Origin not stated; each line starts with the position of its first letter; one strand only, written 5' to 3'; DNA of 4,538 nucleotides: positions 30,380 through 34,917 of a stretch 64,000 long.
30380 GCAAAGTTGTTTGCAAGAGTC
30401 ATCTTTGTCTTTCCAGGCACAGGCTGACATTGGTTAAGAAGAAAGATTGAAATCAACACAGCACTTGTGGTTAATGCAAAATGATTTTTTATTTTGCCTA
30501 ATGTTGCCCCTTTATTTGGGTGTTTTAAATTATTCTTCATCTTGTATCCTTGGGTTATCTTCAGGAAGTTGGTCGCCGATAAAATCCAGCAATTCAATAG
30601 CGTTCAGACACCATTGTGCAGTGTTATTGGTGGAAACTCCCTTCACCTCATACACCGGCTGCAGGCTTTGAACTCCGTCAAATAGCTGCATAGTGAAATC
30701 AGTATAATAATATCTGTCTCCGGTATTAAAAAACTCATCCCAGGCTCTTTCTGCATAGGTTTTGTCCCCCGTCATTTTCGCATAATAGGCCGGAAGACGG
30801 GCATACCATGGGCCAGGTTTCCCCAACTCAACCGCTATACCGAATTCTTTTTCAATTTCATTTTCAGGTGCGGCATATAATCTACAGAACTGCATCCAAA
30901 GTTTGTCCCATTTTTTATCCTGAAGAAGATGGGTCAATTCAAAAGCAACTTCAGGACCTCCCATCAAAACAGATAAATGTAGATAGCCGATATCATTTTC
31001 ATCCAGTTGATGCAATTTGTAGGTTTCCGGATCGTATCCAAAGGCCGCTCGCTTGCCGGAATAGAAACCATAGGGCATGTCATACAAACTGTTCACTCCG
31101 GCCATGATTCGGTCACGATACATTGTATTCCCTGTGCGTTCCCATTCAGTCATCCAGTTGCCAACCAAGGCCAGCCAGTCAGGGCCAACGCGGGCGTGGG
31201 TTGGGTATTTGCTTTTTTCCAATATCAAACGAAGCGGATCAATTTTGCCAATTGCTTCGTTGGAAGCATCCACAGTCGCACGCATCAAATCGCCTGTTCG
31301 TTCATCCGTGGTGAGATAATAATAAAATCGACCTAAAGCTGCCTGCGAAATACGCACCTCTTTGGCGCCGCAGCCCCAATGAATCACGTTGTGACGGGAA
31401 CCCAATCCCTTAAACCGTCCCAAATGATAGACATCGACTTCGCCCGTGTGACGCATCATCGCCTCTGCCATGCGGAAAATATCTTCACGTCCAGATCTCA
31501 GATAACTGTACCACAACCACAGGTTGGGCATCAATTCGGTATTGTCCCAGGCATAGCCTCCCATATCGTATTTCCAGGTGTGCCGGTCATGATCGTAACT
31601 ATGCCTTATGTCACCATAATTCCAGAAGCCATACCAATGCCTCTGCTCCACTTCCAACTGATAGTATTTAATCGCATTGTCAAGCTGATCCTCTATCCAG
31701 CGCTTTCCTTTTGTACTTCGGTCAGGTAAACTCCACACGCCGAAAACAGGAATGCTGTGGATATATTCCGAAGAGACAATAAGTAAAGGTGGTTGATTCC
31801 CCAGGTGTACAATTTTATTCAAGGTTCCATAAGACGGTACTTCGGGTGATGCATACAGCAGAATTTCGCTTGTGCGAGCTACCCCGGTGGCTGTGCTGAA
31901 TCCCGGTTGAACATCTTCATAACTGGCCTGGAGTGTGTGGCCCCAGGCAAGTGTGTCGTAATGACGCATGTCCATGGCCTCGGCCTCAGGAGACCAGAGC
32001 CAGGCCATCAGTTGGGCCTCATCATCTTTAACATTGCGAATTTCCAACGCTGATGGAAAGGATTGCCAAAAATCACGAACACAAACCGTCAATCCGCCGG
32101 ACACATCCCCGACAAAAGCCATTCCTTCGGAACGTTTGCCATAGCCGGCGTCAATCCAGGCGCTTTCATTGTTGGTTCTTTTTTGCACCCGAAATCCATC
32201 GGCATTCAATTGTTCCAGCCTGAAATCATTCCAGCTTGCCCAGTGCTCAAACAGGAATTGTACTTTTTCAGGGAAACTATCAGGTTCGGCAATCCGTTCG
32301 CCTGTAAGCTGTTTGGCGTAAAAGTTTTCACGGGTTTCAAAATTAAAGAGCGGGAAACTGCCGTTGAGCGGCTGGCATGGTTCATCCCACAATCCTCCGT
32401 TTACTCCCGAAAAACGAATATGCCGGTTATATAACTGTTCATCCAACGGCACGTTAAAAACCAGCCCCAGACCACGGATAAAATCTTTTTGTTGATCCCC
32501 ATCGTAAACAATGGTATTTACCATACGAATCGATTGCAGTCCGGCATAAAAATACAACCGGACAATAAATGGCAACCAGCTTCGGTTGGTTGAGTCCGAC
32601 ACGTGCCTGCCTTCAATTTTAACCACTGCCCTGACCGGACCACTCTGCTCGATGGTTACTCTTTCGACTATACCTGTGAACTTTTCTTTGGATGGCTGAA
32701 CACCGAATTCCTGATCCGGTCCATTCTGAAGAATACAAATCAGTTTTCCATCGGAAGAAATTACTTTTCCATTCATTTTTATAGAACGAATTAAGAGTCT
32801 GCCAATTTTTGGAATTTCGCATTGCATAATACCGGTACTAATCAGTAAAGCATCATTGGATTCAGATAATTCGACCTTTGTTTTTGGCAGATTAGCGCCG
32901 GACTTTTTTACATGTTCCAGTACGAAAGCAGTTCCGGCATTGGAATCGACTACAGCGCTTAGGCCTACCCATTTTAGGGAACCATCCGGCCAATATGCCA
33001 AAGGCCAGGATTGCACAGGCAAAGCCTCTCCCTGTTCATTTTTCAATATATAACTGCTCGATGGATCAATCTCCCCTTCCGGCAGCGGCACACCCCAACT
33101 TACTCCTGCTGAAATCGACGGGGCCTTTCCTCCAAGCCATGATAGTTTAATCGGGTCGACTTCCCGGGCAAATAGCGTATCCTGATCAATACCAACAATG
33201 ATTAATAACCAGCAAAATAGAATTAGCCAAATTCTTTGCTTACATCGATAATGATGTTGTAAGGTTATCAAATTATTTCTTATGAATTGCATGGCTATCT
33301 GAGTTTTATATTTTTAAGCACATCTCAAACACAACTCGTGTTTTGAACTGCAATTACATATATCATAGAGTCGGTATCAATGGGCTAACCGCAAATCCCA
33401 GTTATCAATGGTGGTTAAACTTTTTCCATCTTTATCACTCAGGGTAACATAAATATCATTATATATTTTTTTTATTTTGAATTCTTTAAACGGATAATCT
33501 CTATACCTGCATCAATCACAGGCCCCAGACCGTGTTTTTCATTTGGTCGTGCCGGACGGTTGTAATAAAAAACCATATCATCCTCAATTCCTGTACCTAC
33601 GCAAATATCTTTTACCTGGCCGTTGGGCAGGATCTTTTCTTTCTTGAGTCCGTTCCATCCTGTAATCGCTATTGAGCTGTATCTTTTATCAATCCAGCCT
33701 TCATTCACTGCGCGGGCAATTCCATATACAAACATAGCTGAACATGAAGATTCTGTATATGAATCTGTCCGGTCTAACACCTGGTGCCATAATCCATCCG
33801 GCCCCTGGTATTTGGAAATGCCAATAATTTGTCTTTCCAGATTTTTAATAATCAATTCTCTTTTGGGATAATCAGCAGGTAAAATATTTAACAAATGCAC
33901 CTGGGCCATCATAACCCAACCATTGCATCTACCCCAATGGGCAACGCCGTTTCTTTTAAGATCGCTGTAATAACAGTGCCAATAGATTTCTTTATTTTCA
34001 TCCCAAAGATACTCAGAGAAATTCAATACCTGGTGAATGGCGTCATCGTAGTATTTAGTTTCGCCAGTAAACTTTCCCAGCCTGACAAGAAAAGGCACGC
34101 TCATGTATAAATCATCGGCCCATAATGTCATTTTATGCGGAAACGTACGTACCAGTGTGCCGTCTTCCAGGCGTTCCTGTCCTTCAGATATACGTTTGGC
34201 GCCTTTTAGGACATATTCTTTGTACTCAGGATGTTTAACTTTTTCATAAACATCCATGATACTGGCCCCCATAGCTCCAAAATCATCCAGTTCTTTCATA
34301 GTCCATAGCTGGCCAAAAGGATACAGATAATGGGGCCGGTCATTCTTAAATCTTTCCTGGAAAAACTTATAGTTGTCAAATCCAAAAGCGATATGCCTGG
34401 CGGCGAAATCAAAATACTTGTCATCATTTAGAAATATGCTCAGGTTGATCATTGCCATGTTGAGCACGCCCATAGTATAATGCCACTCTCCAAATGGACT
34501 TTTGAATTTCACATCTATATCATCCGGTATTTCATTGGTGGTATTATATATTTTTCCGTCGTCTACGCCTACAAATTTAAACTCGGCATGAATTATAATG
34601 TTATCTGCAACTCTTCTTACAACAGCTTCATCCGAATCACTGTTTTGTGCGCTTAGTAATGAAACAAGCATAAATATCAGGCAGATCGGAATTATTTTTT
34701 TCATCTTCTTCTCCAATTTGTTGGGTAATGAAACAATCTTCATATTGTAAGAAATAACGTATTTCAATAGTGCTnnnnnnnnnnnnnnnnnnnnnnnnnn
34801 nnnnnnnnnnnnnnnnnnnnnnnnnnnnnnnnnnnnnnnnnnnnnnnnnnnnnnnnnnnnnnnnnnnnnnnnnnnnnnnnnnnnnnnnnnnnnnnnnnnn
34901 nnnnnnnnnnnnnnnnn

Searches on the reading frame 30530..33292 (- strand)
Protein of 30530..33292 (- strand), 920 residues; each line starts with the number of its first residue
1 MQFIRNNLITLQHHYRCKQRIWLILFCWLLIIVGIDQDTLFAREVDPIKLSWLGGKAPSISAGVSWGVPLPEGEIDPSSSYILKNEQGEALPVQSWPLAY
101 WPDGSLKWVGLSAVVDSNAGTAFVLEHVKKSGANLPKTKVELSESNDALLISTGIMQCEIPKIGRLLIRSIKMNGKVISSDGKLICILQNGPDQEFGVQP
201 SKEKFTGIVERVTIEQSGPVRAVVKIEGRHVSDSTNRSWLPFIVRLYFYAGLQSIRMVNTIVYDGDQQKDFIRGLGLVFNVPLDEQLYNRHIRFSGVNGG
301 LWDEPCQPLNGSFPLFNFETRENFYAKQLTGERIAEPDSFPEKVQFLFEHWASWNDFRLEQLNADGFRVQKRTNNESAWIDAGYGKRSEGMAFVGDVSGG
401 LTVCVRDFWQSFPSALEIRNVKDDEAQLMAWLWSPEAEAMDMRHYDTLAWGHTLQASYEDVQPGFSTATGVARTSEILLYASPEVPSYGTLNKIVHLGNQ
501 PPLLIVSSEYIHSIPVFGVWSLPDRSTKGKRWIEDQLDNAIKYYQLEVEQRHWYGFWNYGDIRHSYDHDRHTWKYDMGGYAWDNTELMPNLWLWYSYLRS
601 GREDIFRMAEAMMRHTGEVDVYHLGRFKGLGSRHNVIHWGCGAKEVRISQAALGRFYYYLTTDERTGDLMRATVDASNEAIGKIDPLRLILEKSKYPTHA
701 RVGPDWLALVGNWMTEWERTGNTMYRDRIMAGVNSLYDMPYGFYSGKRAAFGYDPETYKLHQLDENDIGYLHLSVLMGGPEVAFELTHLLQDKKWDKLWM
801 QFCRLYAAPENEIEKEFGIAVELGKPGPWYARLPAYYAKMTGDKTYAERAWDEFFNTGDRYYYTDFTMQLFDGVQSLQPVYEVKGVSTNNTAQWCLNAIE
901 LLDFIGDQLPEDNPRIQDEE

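Call 20: search_protein_families(library=pfam, proteins=[window:30530-33292:-], max_evalue=0.00001)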
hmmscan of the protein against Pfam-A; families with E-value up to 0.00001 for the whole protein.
window:30530-33292:- (920 aa): 3 families
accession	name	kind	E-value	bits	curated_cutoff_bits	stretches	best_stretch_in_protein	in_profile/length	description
PF21346.3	PcRGLX_3rd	-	1.6e-164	548.5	23.8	1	501-909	1-410/411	PcRGLX-like protein C-terminal alpha/alpha toroid domain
PF21345.3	PcRGLX_2nd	-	9.4e-126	420.1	23.5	1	140-494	1-358/360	PcRGLX-like protein central beta sandwich domain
PF19501.5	PcRGLX_1st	-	1.8e-25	89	22.1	1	47-126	2-81/83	PcRGLX-like N-terminal RIFT barrel domain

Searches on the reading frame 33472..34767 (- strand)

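Call 20: search_protein_families(library=pfam, proteins=[window:33472-34767:-], max_evalue=0.00001)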
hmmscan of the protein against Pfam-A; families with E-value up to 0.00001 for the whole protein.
window:33472-34767:- (431 aa): 1 family
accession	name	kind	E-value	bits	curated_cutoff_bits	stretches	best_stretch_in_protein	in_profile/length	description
PF07470.19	Glyco_hydro_88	-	2.9e-76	257.2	26.6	1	87-427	19-351/352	Glycosyl Hydrolase Family 88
